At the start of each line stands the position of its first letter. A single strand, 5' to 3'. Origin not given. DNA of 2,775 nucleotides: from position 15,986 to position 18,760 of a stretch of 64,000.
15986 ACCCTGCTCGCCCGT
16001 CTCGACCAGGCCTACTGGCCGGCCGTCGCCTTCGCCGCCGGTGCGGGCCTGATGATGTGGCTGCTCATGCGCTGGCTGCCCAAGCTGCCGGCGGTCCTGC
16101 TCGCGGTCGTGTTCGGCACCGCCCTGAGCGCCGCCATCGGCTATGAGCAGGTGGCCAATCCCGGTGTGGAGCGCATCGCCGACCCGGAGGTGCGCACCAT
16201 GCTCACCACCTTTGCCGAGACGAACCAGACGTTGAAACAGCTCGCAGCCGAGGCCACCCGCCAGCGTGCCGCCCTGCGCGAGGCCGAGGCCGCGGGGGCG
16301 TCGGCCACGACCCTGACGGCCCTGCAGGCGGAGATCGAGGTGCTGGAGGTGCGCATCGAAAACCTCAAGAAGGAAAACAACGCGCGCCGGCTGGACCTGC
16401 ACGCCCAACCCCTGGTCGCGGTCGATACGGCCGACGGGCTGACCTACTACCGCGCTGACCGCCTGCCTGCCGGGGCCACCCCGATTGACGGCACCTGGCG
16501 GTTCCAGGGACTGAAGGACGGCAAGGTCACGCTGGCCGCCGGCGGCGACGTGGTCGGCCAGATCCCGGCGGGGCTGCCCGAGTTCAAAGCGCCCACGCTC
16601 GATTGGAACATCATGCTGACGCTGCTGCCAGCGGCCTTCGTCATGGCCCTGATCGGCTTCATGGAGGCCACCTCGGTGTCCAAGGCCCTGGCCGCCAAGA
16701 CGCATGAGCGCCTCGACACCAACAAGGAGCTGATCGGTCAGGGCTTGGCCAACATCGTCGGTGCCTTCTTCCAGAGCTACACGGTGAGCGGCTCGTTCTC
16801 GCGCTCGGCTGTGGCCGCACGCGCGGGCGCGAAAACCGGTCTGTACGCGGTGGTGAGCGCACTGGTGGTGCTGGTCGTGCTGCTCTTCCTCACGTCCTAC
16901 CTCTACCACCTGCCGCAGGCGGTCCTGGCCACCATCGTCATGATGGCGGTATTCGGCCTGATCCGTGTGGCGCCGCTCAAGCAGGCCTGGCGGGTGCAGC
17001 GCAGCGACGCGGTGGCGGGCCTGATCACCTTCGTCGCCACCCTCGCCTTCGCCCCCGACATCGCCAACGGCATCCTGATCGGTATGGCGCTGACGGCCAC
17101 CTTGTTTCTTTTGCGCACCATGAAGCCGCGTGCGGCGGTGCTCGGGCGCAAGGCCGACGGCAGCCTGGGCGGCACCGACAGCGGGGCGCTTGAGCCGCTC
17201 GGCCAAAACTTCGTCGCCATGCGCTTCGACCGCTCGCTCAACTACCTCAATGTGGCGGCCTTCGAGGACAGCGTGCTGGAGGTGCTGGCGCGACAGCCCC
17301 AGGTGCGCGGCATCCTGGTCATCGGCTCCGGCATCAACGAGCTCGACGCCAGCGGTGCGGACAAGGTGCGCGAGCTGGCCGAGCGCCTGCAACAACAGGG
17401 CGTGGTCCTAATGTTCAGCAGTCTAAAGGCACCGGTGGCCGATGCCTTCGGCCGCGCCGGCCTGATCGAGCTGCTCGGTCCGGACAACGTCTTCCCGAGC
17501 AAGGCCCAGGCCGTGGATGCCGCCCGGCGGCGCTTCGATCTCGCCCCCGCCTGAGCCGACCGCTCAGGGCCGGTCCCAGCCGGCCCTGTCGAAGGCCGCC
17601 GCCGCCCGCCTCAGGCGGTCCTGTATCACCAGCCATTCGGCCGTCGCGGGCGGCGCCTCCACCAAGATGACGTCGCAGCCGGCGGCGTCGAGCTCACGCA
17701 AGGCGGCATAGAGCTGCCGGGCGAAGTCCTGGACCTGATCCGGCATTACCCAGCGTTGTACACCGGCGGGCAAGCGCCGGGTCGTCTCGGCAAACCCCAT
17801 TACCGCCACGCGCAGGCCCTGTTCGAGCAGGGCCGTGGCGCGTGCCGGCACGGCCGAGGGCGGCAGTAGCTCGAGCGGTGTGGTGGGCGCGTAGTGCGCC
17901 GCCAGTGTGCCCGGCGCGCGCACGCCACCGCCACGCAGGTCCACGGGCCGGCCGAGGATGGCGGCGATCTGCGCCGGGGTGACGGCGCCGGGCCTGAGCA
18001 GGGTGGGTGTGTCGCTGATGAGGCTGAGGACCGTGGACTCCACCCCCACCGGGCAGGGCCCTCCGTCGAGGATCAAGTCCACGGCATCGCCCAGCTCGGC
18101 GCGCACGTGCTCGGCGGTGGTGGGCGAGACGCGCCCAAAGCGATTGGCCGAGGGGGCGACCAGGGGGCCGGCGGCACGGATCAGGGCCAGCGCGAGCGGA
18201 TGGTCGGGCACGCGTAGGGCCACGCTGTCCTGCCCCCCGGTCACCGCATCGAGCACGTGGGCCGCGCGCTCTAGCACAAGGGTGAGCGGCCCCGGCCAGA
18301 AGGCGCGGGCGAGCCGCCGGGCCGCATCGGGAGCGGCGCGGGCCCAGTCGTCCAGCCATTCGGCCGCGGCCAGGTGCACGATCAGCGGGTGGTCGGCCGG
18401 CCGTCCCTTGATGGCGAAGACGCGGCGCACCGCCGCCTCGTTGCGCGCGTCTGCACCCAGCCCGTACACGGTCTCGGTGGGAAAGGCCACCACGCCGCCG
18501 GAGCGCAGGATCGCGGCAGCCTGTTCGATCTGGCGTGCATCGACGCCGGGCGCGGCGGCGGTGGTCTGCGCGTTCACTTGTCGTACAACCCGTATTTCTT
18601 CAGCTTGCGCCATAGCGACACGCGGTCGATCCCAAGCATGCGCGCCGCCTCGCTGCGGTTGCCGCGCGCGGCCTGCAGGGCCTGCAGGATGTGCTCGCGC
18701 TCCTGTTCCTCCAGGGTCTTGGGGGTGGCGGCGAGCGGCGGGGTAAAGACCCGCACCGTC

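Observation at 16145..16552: SulP transporter 1 carries a ~130-aa coiled-coil plus beta-rich insertion just before the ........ motif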

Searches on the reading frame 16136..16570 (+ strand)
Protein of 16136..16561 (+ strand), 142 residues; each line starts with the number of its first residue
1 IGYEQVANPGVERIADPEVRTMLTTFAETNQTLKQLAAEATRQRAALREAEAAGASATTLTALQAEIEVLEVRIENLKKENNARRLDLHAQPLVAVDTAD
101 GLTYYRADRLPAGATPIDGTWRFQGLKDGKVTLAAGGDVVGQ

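Call 13: search_protein_representatives(protein=window:16136-16561:+)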
Query: 142 residues. Proteins with E-value up to 0.001 (for the whole library): 16; up to 1e-10: 2; up to 1e-30: 0. The best 16 are listed.
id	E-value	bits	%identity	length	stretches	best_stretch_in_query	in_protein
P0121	2.5e-15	73.1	34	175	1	1-141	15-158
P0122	2.7e-13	66.5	36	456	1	1-141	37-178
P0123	1.4e-09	54.5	31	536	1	1-141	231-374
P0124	9.1e-09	51.9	29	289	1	1-141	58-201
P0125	9.2e-08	48.6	32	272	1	1-141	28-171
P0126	1.9e-07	47.6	31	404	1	1-141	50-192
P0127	3.2e-07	46.8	27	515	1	1-141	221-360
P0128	5.4e-06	42.9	32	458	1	2-141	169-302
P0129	1.4e-05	41.5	43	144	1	74-141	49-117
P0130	1.8e-05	41.2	40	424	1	67-141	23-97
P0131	2.1e-05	41.0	30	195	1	1-115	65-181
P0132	7.0e-05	39.3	35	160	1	14-124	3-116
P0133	2.8e-04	37.3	28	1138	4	40-131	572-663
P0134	3.2e-04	37.2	27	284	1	1-142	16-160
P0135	3.5e-04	37.0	36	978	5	87-112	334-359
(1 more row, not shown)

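Call 29: search_solved_structures(query=A3, max_evalue=10, show_alignments=2)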
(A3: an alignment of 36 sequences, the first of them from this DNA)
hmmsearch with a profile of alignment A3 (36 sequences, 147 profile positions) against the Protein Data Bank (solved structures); distinct sequences matched with E-value up to 10: 80 (the best 60 are shown).
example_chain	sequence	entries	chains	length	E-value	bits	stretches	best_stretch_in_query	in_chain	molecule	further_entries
8ia3_A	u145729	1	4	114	0.0056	20.1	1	43-99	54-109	Upstream stimulatory factor 2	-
2wvr_A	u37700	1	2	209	0.011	19.1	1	44-91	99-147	GEMININ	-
6nr8_4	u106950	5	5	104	0.02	18.3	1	21-54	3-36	Prefoldin subunit 4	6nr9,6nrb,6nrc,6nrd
6gaj_A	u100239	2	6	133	0.036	17.5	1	18-85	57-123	Outer capsid protein sigma-1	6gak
6z0m_B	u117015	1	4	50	0.041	17.3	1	40-87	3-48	Cys-Ncap strand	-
7wu7_4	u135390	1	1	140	0.047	17.2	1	20-54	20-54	Prefoldin subunit 4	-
6z0l_B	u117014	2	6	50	0.081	16.4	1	42-87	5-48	Cys-N2 Strand | 'Cys-N2-SO3-' Strand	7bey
1g6u_A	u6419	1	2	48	0.085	16.3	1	40-85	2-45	DOMAIN SWAPPED DIMER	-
6vzf_A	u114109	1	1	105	0.1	16.1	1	58-93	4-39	Autophagy-related protein 11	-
8qox_B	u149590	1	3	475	0.11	16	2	10-86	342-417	Conserved membrane protein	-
2nca_A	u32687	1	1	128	0.13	15.8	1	17-84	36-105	Hsp90 co-chaperone Cdc37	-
6gao_A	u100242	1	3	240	0.14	15.6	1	18-86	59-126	Outer capsid protein sigma-1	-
7eqc_B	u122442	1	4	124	0.14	15.6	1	13-96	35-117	CYtoKinesis defect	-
2jee_A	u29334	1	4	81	0.17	15.3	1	22-85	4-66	CELL DIVISION PROTEIN ZAPB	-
6qp4_A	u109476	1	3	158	0.27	14.7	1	8-77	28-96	UspA1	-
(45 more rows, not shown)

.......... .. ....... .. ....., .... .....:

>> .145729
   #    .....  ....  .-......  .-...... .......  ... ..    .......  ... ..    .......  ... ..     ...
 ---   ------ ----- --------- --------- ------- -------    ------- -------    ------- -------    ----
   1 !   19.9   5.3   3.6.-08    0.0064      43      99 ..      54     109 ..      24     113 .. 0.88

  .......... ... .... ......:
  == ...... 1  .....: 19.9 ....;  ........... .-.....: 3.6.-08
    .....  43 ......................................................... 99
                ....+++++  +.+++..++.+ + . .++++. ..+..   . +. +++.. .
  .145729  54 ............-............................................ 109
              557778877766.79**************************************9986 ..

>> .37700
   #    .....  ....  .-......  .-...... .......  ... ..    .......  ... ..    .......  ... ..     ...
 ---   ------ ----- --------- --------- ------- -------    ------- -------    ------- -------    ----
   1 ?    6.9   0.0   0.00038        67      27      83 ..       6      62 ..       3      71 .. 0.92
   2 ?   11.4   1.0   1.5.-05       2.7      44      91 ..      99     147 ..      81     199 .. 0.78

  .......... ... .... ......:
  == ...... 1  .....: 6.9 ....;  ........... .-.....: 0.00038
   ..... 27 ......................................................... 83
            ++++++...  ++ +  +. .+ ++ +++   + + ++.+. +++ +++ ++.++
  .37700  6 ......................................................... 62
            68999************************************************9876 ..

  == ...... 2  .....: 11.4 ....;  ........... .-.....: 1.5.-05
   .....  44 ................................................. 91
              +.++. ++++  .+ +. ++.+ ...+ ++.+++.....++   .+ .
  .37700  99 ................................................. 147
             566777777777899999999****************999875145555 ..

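Call 31: find_homologous_proteins(query=A3, max_evalue=0.001)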
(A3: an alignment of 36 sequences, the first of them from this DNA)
Query A3 (36 sequences): the 8000 candidates sharing most words with the query were scored; none scored E <= 0.001.
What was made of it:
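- Tried and rejected: A search of the 5.8-billion-protein set with alignment A3 returned nothing at all (call 31).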

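Call 32: search_protein_families(library=ncbifam, proteins=[window:16136-16561:+], max_evalue=1)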
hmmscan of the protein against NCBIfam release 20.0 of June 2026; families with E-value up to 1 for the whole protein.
window:16136-16561:+ (142 aa): 5 families
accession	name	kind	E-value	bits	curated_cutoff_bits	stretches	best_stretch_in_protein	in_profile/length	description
TIGR02473.1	flagell_FliJ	equivalog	0.00033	21.1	50.45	1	14-80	17-83/141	flagellar export protein FliJ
NF011310.0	PRK14721.1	equivalog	0.0081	15.4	725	1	6-115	51-163/423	flagellar biosynthesis regulator FlhF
NF008575.0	PRK11530.1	equivalog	0.01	15.2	158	1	16-91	23-104/183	hypothetical protein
NF007017.0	PRK09482.1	equivalog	0.12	11.9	261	1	9-78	185-253/257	flap endonuclease Xni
TIGR04211.1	SH3_and_anchor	equivalog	0.39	10.3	65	1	28-83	70-157/198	TIGR04211 family SH3 domain-containing protein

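Call 36: predict_structure(alignment_id=A3)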
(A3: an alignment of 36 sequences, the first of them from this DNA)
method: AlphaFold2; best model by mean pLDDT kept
length: 145 residues; sequences in the alignment: 36
mean_pLDDT: 92.7   pTM: 0.81
mean pLDDT of the five models: 92.7, 91.7, 91.4, 91.1, 90.8
residues with pLDDT >= 90: 128; 70-90: 5; 50-70: 9; < 50: 3
segments of 3 or more residues with pLDDT < 50: none
pLDDT, mean of each block of 10 residues (from residue 1): 82 96 97 98 99 98 98 98 96 95 95 93 95 77 48
secondary structure, 60 per line:
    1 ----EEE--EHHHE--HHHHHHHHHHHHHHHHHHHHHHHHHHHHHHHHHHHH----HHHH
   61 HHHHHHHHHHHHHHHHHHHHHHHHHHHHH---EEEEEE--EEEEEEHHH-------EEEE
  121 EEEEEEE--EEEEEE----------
elements in order: E5-7 H17-52 H57-89 E93-98 E101-106 E117-127 E130-135
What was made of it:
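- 16151..16540 (+): The insert (aa 227-356), a clade-specific predicted periplasmic domain. The insert-only AlphaFold2 model has pLDDT 92.7 and pTM 0.81 (call 36).
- On Membrane fusion proteins (HlyD/AcrA family): Only about 46 residues of beta structure follow the hairpin (call 36).
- The insert-only model has pLDDT 92.7 and pTM 0.81 (call 36).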

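Call 38: fold_search(model_id=the predicted structure, library=pdb)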
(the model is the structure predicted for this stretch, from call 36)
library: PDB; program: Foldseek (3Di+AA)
matches with E <= 10: 575; with E <= 0.001: 0
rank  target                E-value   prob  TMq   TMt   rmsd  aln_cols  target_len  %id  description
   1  2f1m_D                1.4e-02  0.99  0.46  0.30  17.8       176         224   11  Conformational flexibility in the multidrug efflux system protein AcrA (released 2006-03-21)
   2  2f1m_B                3.4e-02  0.93  0.43  0.29  17.3       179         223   13  Conformational flexibility in the multidrug efflux system protein AcrA (released 2006-03-21)
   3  2f1m_A                3.8e-02  0.93  0.43  0.28  19.5       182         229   11  Conformational flexibility in the multidrug efflux system protein AcrA (released 2006-03-21)
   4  5nik_D                5.7e-02  0.28  0.29  0.15  19.2       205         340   14  Structure of the MacAB-TolC ABC-type tripartite multidrug efflux pump (released 2017-05-24)
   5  9v53_A1               7.9e-02  0.75  0.44  0.20  17.5       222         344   12  Structure of TolC, YbjP, and AcrABZ complex (released 2025-11-05)
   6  4dk0                  1.0e-01  0.77  0.40  0.19  11.2       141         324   16  Crystal structure of MacA from Actinobacillus actinomycetemcomitans (released 2012-03-07)
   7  9tg4_E                1.0e-01  0.66  0.41  0.18  18.3       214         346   12  Structure of the YbjP lipoprotein bound to the AcrABZ-TolC efflux pump (released 2026-04-08)
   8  4xc6_B                1.2e-01  0.57  0.33  0.05  14.4       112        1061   19  Isobutyryl-CoA mutase fused with bound adenosylcobalamin, GDP, and Mg (holo-IcmF/GDP) (released 2015-02-11)
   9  5ng5_A                1.2e-01  0.80  0.43  0.19  16.7       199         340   11  multi-drug efflux; membrane transport; RND superfamily; Drug resistance (released 2017-04-19)
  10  8cwy_B                1.3e-01  1.00  0.47  0.91   0.7        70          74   18  Accurate computational design of genetically encoded 3D protein crystals (released 2023-11-01)
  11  2f1m_C                1.3e-01  0.87  0.45  0.27  18.1       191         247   13  Conformational flexibility in the multidrug efflux system protein AcrA (released 2006-03-21)
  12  6iol_K                1.3e-01  0.20  0.28  0.15  19.3       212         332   10  Cryo-EM structure of multidrug efflux pump MexAB-OprM (60 degree state) (released 2019-04-03)
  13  5cjt_B                1.4e-01  0.51  0.33  0.05  14.4       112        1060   19  Isobutyryl-CoA mutase fused with bound adenosylcobalamin, GDP, Mg (holo-IcmF/GDP), and substrate isobutyryl-coenzyme A (released 2015-09-09)
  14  3fpp_A                1.4e-01  0.21  0.31  0.19  19.0       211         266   14  Crystal structure of E.coli MacA (released 2009-04-28)
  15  1vf7_B                1.4e-01  0.20  0.28  0.19  19.3       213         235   10  Crystal structure of the membrane fusion protein, MexA of the multidrug transporter (released 2004-05-25)
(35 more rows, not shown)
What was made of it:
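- On Membrane fusion proteins (HlyD/AcrA family): AcrA, MacA and MexA rank first, but with E = 0.014-0.5, TM-score 0.27-0.46 and rmsd 17-19 Å (call 38).
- Closest known: Membrane fusion proteins. Same: These proteins fill much of the top of the Foldseek list (call 38).
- The best hit is 2f1m_D (E = 0.014, probability 0.99, TM-score 0.46) (call 38).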

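Call 39: search_protein_families(library=pfam, alignment_id=A3, max_evalue=10)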
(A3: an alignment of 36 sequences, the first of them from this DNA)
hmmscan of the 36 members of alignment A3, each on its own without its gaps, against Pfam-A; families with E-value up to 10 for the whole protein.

A. member 1, seq(145 aa): 10 families
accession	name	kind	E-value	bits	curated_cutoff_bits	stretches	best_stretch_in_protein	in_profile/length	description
PF07926.17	TPR_MLP1_2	-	0.0021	18.5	36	1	22-82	62-120/129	TPR/MLP1/MLP2-like protein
PF11622.13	DUF3251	-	0.013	15.9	23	1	18-93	6-87/161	Protein of unknown function (DUF3251)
PF22216.1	Sas-6_C_CC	-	0.045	14.4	27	1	62-85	28-51/57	Spindle assembly abnormal protein 6 homolog, C-terminal coiled coil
PF18982.5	JetA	-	0.074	12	26.2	1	18-83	195-260/434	Wadjet protein JetA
PF02734.22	Dak2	-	0.086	13.2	27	1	10-61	85-137/174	DAK2 domain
PF19776.5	DUF6262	-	0.11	13.2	29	1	29-82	52-108/110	Family of unknown function (DUF6262)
PF10241.14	KxDL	-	0.22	12.3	27.2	1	21-80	20-77/86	Uncharacterized conserved protein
PF24073.1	DUF7365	-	0.23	12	27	1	62-90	37-67/101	Coiled-coil region of unknown function (DUF7365)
PF01920.25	Prefoldin_2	-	0.25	11.8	27.6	1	22-53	3-34/106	Prefoldin subunit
PF04977.20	DivIC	-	2.8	8.2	28.9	1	60-80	33-53/80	Septum formation initiator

B. families by the number of members that match (of 36 scanned): 118 families (the first 25 are shown)
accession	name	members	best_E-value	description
PF04977.20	DivIC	7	0.05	Septum formation initiator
PF08286.16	Spc24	6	0.063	Spc24 subunit of Ndc80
PF17383.7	kleA_kleC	5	0.0093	Uncharacterized KorC regulated protein A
PF23991.1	DUF7310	4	0.0019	Coiled-coil region of unknown function (DUF7310)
PF14282.11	FlxA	4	0.007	FlxA-like protein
PF10241.14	KxDL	4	0.022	Uncharacterized conserved protein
PF16326.10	ABC_tran_CTD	4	0.046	ABC transporter C-terminal domain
PF01166.23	TSC22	4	0.099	TSC-22/dip/bun family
PF09726.14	Macoilin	3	0.0033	Macoilin family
PF10211.14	Ax_dynein_light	3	0.02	Axonemal dynein light chain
PF17675.6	APG6_N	3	0.023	Apg6 coiled-coil region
PF12329.13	TMF_DNA_bd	3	0.025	TATA element modulatory factor 1 DNA binding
PF15188.11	CCDC-167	3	0.031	Coiled-coil domain-containing protein 167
PF03194.20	LUC7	3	0.04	LUC7 N_terminus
PF22216.1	Sas-6_C_CC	3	0.045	Spindle assembly abnormal protein 6 homolog, C-terminal coiled coil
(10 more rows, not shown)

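Call 81: search_protein_families(library=pfam, proteins=[P0121, P0122, P0123, P0124, P0125, P0126, P0127, P0128, P0133, P0135], max_evalue=0.001)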
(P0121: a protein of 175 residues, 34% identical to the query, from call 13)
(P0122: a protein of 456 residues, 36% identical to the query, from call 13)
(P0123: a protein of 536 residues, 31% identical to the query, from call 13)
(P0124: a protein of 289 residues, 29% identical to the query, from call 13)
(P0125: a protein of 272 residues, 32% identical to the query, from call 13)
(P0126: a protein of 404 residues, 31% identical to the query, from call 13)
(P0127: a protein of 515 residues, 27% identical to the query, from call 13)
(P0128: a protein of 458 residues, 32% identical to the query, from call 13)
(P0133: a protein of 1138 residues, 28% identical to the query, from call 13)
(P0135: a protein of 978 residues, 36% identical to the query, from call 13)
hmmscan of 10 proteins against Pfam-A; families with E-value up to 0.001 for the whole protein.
P0121 (175 aa): 0 families

P0122 (456 aa): 1 family
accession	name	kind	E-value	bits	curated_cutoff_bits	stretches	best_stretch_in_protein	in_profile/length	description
PF00916.26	Sulfate_transp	-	1e-38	133.6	23.2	1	174-294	218-338/380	Sulfate permease family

P0123 (536 aa): 1 family
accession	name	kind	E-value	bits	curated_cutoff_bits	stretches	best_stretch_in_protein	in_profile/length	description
PF00916.26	Sulfate_transp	-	5.6e-100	335.2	23.2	2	31-240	1-219/380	Sulfate permease family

P0124 (289 aa): 1 family
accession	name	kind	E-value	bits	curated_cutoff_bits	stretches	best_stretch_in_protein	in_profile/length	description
PF00916.26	Sulfate_transp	-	1.9e-25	89.9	23.2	1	196-277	217-298/380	Sulfate permease family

P0125 (272 aa): 1 family
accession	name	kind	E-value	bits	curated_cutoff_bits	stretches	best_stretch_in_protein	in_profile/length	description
PF00916.26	Sulfate_transp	-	4.2e-25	88.8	23.2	1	168-246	219-297/380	Sulfate permease family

P0126 (404 aa): 2 families
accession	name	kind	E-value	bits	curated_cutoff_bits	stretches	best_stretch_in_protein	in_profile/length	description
PF01740.26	STAS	-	3.6e-10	40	22.6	1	285-389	6-106/106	STAS domain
PF00916.26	Sulfate_transp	-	2.5e-08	33.5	23.2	1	187-235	217-265/380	Sulfate permease family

P0127 (515 aa): 2 families
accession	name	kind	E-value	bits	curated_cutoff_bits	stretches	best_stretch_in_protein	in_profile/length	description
PF00916.26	Sulfate_transp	-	2.2e-87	293.7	23.2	2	21-232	1-219/380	Sulfate permease family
PF16983.11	MFS_MOT1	-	0.00025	21.8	30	1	404-466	19-81/111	Molybdate transporter of MFS superfamily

P0128 (458 aa): 2 families
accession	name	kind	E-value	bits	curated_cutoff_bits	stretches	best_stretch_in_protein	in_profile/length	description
PF00916.26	Sulfate_transp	-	1.3e-45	156.3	23.2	1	296-444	216-365/380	Sulfate permease family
PF00069.31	Pkinase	-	1.7e-07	31.4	31.7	1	69-152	171-261/263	Protein kinase domain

P0133 (1138 aa): 21 families
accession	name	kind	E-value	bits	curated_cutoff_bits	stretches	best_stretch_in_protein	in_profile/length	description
PF00034.26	Cytochrom_C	-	6.1e-68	226.6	21.3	1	439-470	3-34/90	Cytochrome c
PF13442.11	Cytochrome_CBB3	-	1e-54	183.1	27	2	1072-1132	5-66/68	Cytochrome C oxidase, cbb3-type, subunit III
PF22352.2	K319L-like_PKD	-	2.9e-34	117.4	27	2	55-138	1-84/84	K319L-like, PKD domain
PF14495.11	Cytochrom_C550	-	1.6e-20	73.6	27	0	1063-1089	19-44/136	Cytochrome c-550 domain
PF22113.1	Mtrc-MtrF_II-IV_dom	-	1.2e-18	67.7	30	1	964-1088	28-131/176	Outer membrane cytochrome MtrC/MtrF-like, domains II/IV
PF14522.11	Cytochrome_C7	-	1.8e-15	56.9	24.8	0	850-919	13-54/67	Cytochrome c7 and related cytochrome c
PF24426.1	HTH_NDX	-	1.4e-10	41.4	27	0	659-699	2-41/65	NDX Homeobox-like domain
PF02085.21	Cytochrom_CIII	-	9.1e-09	36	22.9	0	851-924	31-93/101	Class III cytochrome C family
PF14749.11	Acyl-CoA_ox_N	-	3.4e-08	34.4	25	0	664-708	20-64/120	Acyl-coenzyme A oxidase N-terminal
PF09086.16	DUF1924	-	2.4e-07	31.4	22.5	0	623-660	27-64/96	Domain of unknown function (DUF1924)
PF21356.2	Vps27_GAT-like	-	3.5e-07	30.8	27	0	646-672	12-38/71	Vacuolar protein sorting-associated protein 27, GAT-like domain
PF11571.13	Med27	-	4.7e-07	30.5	25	0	527-577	14-64/86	Mediator complex subunit 27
PF03264.19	Cytochrom_NNT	-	3.9e-06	27.1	24.1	0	1022-1097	67-144/174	NapC/NirT cytochrome c family, N-terminal region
PF22264.1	DUF6952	-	7.8e-06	26.6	27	0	595-641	18-64/79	Family of unknown function (DUF6952)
PF03485.21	Arg_tRNA_synt_N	-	1.3e-05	26.2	21.5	0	662-704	18-62/85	Arginyl tRNA synthetase N terminal domain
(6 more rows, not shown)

P0135 (978 aa): 6 families
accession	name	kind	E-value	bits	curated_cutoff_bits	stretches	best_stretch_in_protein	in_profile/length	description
PF03951.24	Gln-synt_N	-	1.1e-14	54.3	33.4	0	127-170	38-81/82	Glutamine synthetase, beta-Grasp domain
PF16967.11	TcfC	-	4.4e-10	39.4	29.4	0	639-671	35-67/68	E-set like domain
PF21223.3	TPPII_Ig-like-1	-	9.9e-08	32.8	27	0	636-656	78-98/117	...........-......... II, first Ig-like domain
PF18953.6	SAP_new25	-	1.9e-07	31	26.3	0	354-384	19-47/51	SAP domain-containing new25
PF24138.1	TPR_TNPO3_IPO13_2nd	-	1.5e-06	28.9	27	0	771-799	40-68/90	Transportin-3/Importin-13 second TPR domain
PF16817.10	DUF5073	-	1.3e-05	25.7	27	0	113-146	37-70/121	Domain of unknown function (DUF5073)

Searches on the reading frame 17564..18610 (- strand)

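Call 5: search_protein_families(library=pfam, proteins=[window:17564-18610:-], max_evalue=0.001)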
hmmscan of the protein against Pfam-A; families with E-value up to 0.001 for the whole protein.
window:17564-18610:- (348 aa): 2 families
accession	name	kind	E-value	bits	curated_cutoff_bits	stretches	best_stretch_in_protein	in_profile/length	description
PF01300.24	Sua5_yciO_yrdC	-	1.6e-62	210.6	25.1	1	34-208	2-178/178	Telomere recombination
PF03481.19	Sua5_C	-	2.5e-25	90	22.9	1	210-338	1-136/136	Threonylcarbamoyl-AMP synthase, C-terminal domain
